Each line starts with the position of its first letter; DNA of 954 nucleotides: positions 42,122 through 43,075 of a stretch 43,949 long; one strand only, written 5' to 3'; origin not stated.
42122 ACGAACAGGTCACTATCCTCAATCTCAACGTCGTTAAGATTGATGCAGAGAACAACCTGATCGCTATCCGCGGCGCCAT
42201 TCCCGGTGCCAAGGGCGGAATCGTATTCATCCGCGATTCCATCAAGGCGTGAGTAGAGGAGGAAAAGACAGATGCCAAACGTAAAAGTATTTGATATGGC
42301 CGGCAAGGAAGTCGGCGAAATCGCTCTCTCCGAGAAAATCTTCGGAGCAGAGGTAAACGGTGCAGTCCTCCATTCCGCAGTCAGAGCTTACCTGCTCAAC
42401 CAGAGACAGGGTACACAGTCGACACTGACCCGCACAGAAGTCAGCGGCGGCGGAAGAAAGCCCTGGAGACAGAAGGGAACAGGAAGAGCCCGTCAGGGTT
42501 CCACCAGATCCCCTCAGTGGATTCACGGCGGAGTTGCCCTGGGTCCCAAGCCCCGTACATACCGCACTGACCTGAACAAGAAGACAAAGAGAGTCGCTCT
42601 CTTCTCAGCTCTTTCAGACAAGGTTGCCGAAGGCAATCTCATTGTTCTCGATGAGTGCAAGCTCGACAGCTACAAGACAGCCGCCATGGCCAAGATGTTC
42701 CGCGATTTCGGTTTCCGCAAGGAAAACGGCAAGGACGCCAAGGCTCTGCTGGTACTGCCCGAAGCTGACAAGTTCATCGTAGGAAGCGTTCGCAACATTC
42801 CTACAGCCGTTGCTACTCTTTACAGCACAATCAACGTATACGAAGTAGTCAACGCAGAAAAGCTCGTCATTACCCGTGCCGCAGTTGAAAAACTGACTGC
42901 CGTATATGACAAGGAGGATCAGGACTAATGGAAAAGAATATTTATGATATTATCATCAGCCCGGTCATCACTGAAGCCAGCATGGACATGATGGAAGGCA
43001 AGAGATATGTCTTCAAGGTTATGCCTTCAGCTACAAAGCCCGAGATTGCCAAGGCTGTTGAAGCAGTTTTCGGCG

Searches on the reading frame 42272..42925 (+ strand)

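Call 26: search_protein_families(library=pfam, proteins=[window:42272-42925:+], max_evalue=0.00001)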
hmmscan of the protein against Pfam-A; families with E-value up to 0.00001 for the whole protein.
window:42272-42925:+ (218 aa): 1 family
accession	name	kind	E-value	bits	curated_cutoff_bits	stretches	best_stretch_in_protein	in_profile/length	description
PF00573.27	Ribosomal_L4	-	3.2e-66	223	25.8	1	17-210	1-189/190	Ribosomal protein L4/L1 family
